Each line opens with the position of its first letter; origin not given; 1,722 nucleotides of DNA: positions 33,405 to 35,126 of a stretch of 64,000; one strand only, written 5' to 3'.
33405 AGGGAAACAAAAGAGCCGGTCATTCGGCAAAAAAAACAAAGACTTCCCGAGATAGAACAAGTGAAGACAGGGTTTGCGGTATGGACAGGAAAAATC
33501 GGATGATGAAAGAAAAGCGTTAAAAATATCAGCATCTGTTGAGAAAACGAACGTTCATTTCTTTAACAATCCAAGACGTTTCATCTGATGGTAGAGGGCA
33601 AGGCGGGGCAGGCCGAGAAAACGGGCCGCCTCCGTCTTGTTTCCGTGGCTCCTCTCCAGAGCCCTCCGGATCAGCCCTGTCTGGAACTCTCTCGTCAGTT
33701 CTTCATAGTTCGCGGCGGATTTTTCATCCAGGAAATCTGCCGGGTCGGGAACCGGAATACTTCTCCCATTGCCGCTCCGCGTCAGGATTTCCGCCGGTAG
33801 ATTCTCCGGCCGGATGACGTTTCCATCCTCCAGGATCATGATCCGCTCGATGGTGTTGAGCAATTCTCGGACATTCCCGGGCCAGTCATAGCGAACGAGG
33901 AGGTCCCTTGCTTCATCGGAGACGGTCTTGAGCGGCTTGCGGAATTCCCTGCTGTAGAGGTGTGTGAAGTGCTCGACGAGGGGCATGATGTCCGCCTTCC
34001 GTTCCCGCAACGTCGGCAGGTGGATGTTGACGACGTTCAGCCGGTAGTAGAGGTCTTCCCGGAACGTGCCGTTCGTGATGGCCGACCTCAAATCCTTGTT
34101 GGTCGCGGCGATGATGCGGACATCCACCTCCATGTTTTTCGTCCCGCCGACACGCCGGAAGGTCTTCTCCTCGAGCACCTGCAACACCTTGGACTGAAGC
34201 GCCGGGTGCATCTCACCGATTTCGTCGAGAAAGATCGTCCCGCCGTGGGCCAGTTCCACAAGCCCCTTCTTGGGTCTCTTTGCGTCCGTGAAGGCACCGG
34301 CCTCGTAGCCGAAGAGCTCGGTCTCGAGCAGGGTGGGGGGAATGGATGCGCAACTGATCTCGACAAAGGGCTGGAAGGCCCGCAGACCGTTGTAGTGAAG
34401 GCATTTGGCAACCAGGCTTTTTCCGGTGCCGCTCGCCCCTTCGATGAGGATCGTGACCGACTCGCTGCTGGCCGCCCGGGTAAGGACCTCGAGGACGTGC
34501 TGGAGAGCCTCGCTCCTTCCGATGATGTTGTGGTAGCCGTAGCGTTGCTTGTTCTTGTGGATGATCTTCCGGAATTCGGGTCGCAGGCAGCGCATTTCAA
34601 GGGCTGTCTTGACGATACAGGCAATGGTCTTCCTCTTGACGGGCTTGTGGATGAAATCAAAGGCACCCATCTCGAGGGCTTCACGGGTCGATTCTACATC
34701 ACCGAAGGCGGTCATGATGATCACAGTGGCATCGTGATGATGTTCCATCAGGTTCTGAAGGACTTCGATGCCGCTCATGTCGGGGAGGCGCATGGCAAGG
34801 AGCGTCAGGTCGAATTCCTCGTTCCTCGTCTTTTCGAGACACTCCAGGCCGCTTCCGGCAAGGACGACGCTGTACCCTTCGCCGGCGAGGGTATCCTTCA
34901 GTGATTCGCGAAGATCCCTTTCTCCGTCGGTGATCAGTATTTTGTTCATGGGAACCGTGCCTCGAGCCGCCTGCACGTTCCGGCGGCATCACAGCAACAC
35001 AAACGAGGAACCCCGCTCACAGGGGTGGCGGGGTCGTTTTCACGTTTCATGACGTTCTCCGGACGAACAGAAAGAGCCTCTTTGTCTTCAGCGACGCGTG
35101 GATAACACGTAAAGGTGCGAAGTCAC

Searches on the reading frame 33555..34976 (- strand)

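Call 11: search_protein_families(library=pfam, proteins=[window:33555-34976:-], max_evalue=0.001)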
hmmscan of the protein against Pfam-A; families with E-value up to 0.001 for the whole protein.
window:33555-34976:- (473 aa): 10 families
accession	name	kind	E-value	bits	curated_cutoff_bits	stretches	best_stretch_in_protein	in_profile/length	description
PF00158.32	Sigma54_activat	-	7.1e-66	221.5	20.2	1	151-319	1-168/168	Sigma-54 interaction domain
PF25601.1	AAA_lid_14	-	3.9e-27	94.3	27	1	324-401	1-78/87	AAA+ ATPase lid domain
PF00072.30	Response_reg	-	1.3e-25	90.1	30.2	1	13-119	1-107/111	Response regulator receiver domain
PF14532.12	Sigma54_activ_2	-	3.6e-19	69.8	25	1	152-323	1-138/138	Sigma-54 interaction domain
PF02954.25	HTH_8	-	7.5e-10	38.8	22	1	429-467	3-41/42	Bacterial regulatory protein, Fis family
PF01078.27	Mg_chelatase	-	4.6e-08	33.1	20.3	1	233-293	95-157/207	Magnesium chelatase, subunit ChlI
PF07728.20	AAA_5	-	6.8e-08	33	22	1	176-294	2-123/139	AAA domain (dynein-related subfamily)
PF13191.12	AAA_16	-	6.4e-07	30.5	32.6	1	151-269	2-121/167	AAA ATPase domain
PF00004.35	AAA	-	9.7e-06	26.5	21.2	1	176-300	1-118/131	ATPase family associated with various cellular activities (AAA)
PF20030.5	bpMoxR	-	0.00031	20.3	27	0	242-293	95-145/205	MoxR domain in the MoxR-vWA-beta-propeller ternary systems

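Call 37: search_protein_families(library=ncbifam, proteins=[window:33555-34976:-], max_evalue=0.001)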
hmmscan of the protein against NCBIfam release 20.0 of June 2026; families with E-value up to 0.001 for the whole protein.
window:33555-34976:- (473 aa): 115 families (the best 25 are shown)
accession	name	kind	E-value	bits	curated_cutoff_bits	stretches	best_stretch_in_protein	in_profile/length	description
NF008469.0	PRK11361.1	equivalog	2.9e-129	431.8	714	1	9-468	3-454/461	acetoacetate metabolism transcriptional regulator AtoC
TIGR01818.1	ntrC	equivalog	1.2e-117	393.6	558.6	1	13-467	1-462/463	nitrogen regulation protein NR(I)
NF051870.1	NAssimRespRegNtrX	equivalog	6.5e-109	364.8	600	1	10-470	1-452/452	nitrogen assimilation response regulator NtrX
TIGR02915.1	PEP_resp_reg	equivalog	4.2e-108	362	502.6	1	13-470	1-444/445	PEP-CTERM-box response regulator transcription factor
NF041946.1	LuxO_transreg_Vib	equivalog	4.2e-102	342.3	800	1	33-466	19-458/463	quorum-sensing sigma-54 dependent transcriptional regulator LuxO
NF007689.0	PRK10365.1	equivalog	1.9e-101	340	760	1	13-466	8-440/441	sigma-54-dependent response regulator transcription factor ZraR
NF041552.1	TF_PrdR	equivalog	9.1e-100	334.6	795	1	134-467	257-575/577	sigma-54 dependent transcriptional regulator PrdR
TIGR01817.1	nifA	equivalog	3.6e-95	319.7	528.85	1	128-393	173-438/534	nif-specific transcriptional activator NifA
NF008176.1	PRK10923.1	equivalog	7.8e-95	318.2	620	1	12-470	5-468/469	nitrogen regulation protein NR(I)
NF038308.1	RNA_repair_RtcR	equivalog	8.9e-91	305.3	650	1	89-462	118-505/530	RNA repair transcriptional activator RtcR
NF011695.0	PRK15115.1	equivalog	3.2e-90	303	763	1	12-468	8-436/445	two-component system response regulator GlrR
NF049963.1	RespRegFlgRCampy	domain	1.9e-88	297.2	750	1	13-393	3-377/429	fla regulon two-component system response regulator FlgR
NF003451.0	PRK05022.1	equivalog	8.5e-86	288.7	476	1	119-470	156-510/512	nitric oxide reductase transcriptional regulator NorR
TIGR02329.1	propionate_PrpR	equivalog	2.4e-85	287.2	499.2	1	141-466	204-525/526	propionate catabolism operon regulatory protein PrpR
NF050807.1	TransRegFlbDCaul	equivalog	1.1e-84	285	750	1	73-458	61-428/454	sigma-54-dependent transcriptional regulator FlbD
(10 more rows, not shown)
